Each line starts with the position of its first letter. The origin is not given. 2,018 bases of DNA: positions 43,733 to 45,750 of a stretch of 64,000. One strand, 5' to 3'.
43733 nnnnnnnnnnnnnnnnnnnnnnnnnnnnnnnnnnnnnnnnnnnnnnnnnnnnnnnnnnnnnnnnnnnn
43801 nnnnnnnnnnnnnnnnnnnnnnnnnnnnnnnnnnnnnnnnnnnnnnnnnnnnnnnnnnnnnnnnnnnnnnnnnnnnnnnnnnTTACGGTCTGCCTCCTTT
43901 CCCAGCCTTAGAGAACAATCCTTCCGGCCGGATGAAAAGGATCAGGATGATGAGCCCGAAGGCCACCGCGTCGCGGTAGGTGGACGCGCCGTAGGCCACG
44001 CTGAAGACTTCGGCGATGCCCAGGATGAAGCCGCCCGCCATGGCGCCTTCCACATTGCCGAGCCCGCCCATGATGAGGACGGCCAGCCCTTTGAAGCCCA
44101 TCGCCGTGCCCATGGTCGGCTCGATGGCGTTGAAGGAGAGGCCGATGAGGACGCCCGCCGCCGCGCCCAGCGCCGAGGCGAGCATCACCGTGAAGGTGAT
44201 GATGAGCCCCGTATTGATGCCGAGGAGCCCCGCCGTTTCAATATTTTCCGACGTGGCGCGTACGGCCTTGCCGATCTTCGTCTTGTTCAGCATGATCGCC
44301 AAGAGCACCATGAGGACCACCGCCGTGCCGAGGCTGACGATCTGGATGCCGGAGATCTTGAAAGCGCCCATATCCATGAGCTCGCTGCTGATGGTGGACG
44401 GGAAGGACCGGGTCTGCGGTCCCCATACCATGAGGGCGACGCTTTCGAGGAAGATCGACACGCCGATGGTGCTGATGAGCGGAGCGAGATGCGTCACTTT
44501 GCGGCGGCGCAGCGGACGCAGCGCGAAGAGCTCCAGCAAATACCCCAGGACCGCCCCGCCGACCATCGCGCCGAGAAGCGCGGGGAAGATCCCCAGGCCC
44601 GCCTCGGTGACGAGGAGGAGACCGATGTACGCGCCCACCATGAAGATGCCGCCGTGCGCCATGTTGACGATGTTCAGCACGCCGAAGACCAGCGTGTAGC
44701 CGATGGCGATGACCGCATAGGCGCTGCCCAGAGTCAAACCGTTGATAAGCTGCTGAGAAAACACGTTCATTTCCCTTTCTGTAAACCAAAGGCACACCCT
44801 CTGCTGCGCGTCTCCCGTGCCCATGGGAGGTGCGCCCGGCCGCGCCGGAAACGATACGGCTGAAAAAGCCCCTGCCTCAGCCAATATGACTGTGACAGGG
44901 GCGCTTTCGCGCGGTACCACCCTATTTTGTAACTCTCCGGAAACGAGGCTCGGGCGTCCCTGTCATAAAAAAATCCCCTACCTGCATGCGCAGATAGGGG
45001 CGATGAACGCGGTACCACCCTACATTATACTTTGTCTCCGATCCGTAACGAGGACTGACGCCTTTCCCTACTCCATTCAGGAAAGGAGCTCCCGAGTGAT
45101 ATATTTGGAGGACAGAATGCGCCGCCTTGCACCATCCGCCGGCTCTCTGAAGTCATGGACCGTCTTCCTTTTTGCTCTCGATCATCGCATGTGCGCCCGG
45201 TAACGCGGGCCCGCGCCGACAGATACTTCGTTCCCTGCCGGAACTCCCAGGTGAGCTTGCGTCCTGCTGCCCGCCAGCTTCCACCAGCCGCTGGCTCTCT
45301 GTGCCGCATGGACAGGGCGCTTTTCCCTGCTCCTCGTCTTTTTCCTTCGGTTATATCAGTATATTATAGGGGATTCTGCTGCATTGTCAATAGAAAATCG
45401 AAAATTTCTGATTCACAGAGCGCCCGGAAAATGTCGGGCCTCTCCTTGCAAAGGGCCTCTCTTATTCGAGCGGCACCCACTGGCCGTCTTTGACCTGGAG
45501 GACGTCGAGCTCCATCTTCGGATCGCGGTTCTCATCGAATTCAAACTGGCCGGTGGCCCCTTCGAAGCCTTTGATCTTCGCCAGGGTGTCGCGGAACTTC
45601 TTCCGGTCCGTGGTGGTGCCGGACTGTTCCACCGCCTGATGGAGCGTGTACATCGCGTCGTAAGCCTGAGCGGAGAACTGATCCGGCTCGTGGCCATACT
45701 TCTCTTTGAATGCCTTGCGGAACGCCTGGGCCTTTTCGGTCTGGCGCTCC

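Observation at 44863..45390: livHMGF leader: two Stem I modules in series (Leu CUC, then Ile AUC) followed by two platforms, not the usual unit-by-unit tandem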

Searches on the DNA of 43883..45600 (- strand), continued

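Call 51: search_with_rna_model(model_id=R1, sources=[L081, L082, L083, L084, L085, L086, L087, L088, L089, L090, L091, L092, L093, L094, L095, L096, L097, L098, L099, L100, L101, L102, L103, L104, L105, L106, L107, L108, L109, L110, L111, L112, L113, L114, L115, L116, L117, L118, L119, L120, L121, L122, L123, L124, L125, L126, L127, L128, L129, L130, L131, L132, L133, L134, L135, L136, L137, L138, L139, L140, L141, L142, L143, L144, L145, L146, L147, L148, L149, L150, L151, L152, L153, L154, L155, L156, L157, L158, L159, L160], max_evalue=0.001, make_alignment=true)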
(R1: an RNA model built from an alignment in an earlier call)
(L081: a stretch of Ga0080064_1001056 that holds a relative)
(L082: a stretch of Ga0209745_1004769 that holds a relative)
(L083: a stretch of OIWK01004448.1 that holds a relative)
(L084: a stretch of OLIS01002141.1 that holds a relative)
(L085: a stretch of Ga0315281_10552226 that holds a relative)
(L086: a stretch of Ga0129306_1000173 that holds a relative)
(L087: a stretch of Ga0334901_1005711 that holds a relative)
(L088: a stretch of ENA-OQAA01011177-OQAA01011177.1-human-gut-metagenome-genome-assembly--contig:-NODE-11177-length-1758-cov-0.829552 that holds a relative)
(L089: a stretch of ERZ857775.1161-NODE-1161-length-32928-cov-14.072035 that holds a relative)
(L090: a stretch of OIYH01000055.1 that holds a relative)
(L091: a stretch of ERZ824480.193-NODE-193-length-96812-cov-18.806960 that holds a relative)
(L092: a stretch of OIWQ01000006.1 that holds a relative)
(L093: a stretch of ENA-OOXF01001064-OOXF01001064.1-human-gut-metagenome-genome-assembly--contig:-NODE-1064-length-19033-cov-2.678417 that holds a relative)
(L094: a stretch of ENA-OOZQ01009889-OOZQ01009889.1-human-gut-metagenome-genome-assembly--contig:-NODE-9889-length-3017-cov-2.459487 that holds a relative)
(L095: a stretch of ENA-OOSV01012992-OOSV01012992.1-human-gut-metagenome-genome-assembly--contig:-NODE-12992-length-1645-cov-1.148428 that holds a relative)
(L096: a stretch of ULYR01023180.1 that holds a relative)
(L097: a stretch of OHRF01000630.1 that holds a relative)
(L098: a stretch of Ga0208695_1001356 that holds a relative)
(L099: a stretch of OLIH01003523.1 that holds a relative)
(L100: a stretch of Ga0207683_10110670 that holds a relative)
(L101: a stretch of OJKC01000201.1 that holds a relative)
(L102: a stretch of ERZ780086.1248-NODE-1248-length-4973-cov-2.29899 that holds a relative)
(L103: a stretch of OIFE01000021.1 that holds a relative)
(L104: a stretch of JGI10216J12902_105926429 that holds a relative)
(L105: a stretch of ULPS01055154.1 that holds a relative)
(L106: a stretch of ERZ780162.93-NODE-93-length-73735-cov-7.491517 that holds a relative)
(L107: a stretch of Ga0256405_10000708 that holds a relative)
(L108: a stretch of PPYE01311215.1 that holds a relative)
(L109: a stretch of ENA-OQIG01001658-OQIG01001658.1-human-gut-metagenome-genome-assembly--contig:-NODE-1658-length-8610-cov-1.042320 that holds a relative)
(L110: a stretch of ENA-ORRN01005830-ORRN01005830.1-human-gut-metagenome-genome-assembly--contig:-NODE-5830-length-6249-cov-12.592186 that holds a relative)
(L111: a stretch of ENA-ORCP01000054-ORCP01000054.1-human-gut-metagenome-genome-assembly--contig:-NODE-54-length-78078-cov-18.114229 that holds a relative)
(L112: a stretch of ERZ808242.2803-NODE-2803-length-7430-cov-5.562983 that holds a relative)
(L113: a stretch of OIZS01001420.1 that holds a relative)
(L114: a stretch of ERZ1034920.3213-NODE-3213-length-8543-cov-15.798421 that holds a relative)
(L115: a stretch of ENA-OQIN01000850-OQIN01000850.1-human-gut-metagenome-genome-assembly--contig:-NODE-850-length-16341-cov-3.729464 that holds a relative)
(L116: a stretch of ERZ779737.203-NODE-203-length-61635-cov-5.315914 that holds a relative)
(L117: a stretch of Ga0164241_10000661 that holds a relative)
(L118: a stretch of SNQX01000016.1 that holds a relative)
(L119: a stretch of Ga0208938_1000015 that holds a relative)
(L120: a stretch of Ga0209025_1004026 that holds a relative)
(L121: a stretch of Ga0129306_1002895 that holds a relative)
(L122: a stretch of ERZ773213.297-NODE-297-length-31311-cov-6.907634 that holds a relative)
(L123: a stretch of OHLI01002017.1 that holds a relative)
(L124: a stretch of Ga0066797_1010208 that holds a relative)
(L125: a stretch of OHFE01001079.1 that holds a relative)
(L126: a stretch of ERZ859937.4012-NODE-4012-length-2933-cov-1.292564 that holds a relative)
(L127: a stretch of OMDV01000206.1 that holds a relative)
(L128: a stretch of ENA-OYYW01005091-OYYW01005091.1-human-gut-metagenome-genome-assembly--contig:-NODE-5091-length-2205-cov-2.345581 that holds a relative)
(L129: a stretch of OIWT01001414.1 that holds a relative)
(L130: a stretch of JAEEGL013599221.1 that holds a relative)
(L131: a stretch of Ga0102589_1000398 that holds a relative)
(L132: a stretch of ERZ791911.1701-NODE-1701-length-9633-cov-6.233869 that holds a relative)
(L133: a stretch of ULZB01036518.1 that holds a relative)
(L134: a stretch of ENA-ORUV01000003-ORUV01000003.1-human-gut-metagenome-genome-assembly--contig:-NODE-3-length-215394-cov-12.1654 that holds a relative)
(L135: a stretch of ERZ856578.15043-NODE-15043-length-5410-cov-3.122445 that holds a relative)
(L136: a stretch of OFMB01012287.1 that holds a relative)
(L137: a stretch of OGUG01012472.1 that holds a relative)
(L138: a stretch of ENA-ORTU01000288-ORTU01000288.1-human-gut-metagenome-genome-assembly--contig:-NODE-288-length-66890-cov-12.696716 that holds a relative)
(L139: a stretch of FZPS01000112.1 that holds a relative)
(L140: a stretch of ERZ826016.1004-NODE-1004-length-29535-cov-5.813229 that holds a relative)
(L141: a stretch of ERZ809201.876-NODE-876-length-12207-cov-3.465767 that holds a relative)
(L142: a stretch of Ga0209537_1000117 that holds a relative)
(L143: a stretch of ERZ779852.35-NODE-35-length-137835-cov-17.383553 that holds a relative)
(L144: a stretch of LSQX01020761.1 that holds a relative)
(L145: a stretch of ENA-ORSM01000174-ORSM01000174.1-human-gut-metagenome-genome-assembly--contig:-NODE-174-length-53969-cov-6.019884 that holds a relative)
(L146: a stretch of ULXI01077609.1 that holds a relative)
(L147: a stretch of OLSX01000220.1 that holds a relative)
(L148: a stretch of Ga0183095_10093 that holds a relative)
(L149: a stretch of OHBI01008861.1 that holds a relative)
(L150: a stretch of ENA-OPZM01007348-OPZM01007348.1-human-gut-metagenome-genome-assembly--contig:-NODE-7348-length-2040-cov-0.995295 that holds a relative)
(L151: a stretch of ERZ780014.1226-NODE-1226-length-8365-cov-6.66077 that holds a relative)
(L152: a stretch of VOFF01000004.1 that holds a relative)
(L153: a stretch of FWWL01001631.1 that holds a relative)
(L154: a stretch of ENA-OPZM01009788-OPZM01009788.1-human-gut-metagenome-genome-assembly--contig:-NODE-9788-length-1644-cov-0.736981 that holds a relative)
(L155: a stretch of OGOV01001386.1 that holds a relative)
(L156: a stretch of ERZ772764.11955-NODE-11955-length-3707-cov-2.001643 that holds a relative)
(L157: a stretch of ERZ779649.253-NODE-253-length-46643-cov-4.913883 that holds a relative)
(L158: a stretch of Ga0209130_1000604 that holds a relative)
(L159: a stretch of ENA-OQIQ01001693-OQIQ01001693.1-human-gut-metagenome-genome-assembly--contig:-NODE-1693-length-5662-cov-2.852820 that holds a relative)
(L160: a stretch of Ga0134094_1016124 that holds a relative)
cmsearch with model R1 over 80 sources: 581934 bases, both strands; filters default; matches with E-value up to 0.001: 94.
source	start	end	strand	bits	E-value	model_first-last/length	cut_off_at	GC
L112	5942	6041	-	90.5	5.1e-22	1-99/99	no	0.5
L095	842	938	+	88.7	1.7e-21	1-99/99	no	0.53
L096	10513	10609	-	88.7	1.7e-21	1-99/99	no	0.53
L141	1048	1144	+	88.7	1.7e-21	1-99/99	no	0.53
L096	10364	10463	-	88.5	1.9e-21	1-99/99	no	0.53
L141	1194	1293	+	88.5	1.9e-21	1-99/99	no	0.53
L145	8508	8607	-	88.5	1.9e-21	1-99/99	no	0.53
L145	8657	8753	-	87.6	3.3e-21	1-99/99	no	0.53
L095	988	1087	+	86.9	5.1e-21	1-99/99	no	0.54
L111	5546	5645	-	86.9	5.3e-21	1-99/99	no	0.54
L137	900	999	+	86.9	5.3e-21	1-99/99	no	0.54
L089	4241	4340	-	86.7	5.9e-21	1-99/99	no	0.54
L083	287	386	+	85.4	1.3e-20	1-99/99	no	0.52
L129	1925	2024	-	85.4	1.3e-20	1-99/99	no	0.52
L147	2870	2969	+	84.6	2.4e-20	1-99/99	no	0.53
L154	1369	1468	-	84.6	2.4e-20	1-99/99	no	0.53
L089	4391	4487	-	84.3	2.9e-20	1-99/99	no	0.56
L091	1594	1693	+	83.1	6e-20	1-99/99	no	0.55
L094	224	323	-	83.1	6e-20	1-99/99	no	0.55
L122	3477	3576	+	83.1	6e-20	1-99/99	no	0.55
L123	3933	4032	-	83.1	6e-20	1-99/99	no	0.55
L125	5920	6019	-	83.1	6e-20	1-99/99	no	0.55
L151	7475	7574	+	83.1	6e-20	1-99/99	no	0.55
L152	4347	4446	-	83.1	6e-20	1-99/99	no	0.55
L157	1627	1726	+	83.1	6e-20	1-99/99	no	0.55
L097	8795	8894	-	83.1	6.2e-20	1-99/99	no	0.54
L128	1346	1445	-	83.1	6.2e-20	1-99/99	no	0.54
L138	1011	1110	+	83.1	6.2e-20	1-99/99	no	0.54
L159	3038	3134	-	80.2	3.9e-19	1-99/99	no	0.55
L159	2881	2983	-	79.2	7.6e-19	1-99/99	no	0.46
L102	3822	3921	-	78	1.8e-18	1-99/99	no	0.55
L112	6092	6187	-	77.2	2.8e-18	1-99/99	no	0.49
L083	141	235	+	75.8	7.3e-18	1-99/99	no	0.59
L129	2076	2170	-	75.8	7.3e-18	1-99/99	no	0.59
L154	1520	1615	-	75.7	7.7e-18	1-99/99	no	0.59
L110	1680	1779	-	75.7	7.7e-18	1-99/99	no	0.45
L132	5303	5402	+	75.2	1e-17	1-99/99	no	0.47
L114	2071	2170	+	75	1.2e-17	1-99/99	no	0.48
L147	2724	2818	+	72.5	6.2e-17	1-99/99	no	0.57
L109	6597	6695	-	71.8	9.8e-17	1-99/99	no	0.55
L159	4692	4793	-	71.4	1.3e-16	1-99/99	no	0.53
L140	9238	9336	-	71.3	1.3e-16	1-99/99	no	0.61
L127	1512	1616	-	69.5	4.3e-16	1-99/99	no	0.5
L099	1527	1628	+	68.2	9.8e-16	1-99/99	no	0.51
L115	1232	1333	-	68.2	9.8e-16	1-99/99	no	0.51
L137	755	850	+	67.9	1.2e-15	1-99/99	no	0.57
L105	2172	2270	-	67.9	1.2e-15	1-99/99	no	0.62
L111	5695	5790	-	67.7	1.3e-15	1-99/99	no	0.58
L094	372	468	-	62.8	3.2e-14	1-99/99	no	0.57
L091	1449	1545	+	61.9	5.8e-14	1-99/99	no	0.57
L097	8943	9039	-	61.9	5.8e-14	1-99/99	no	0.57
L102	3970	4066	-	61.9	5.8e-14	1-99/99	no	0.57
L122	3332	3428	+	61.9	5.8e-14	1-99/99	no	0.57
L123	4081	4177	-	61.9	5.8e-14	1-99/99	no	0.57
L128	1495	1591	-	61.9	5.8e-14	1-99/99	no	0.57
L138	866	962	+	61.9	5.8e-14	1-99/99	no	0.57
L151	7330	7426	+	61.9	5.8e-14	1-99/99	no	0.57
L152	4493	4589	-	61.9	5.8e-14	1-99/99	no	0.57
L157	1482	1578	+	61.9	5.8e-14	1-99/99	no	0.57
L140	11060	11160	-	61.7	6.7e-14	1-99/99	no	0.57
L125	6068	6164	-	60.3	1.6e-13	1-99/99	no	0.58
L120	2589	2690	-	56.3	2.2e-12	1-99/99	no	0.45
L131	8362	8463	+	55.5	3.7e-12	1-99/99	no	0.42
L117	5579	5680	-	54.2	8.8e-12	1-99/99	no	0.4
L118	580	680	-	52.1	3.4e-11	1-99/99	no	0.46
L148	4640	4739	+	51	6.9e-11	1-99/99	no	0.47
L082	5935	6034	+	50.7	8.5e-11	1-99/99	no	0.63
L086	973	1071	+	49.4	2e-10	1-99/99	no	0.44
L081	1313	1410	+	47.2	8.5e-10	1-99/99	no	0.65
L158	4944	5045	-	43.2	1.1e-08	1-99/99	no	0.42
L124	261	360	+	39.5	1.2e-07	1-99/99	no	0.66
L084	7680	7773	+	39.1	1.6e-07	1-99/99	no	0.54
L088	702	795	+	39.1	1.6e-07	1-99/99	no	0.54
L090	1632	1725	+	39.1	1.6e-07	1-99/99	no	0.54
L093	2048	2141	+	39.1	1.6e-07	1-99/99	no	0.54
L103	2246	2339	+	39.1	1.6e-07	1-99/99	no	0.54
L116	12372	12465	-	39.1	1.6e-07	1-99/99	no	0.54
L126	1652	1745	+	39.1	1.6e-07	1-99/99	no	0.54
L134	31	124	+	39.1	1.6e-07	1-99/99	no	0.54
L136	1456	1549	-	39.1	1.6e-07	1-99/99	no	0.54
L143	572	665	-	39.1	1.6e-07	1-99/99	no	0.54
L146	7604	7697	-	39.1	1.6e-07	1-99/99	no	0.54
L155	12221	12314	+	39.1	1.6e-07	1-99/99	no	0.54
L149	419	512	-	38.4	2.6e-07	1-99/99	no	0.53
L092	2182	2275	-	38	3.3e-07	1-99/99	no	0.55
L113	3773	3866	+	37.8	3.9e-07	1-99/99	no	0.59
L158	4630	4731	-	37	6.1e-07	1-99/99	no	0.45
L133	1414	1507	-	36.9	6.8e-07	1-99/99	no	0.52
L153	3432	3531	-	33.9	4.7e-06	1-99/99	no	0.67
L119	610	714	+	32.7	1e-05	1-99/99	no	0.49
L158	12191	12253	-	31.1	3e-05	39-99/99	5'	0.41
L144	2942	3046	+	30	5.9e-05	1-99/99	no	0.41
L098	12283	12387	-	30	6.1e-05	1-99/99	no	0.41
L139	1480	1584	+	29.5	8.3e-05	1-99/99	no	0.45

Alignment A4: 94 matches aligned to the model, 145 columns, each read 5' to 3' on its own strand. Consensus structure (alignment columns), stored with it:
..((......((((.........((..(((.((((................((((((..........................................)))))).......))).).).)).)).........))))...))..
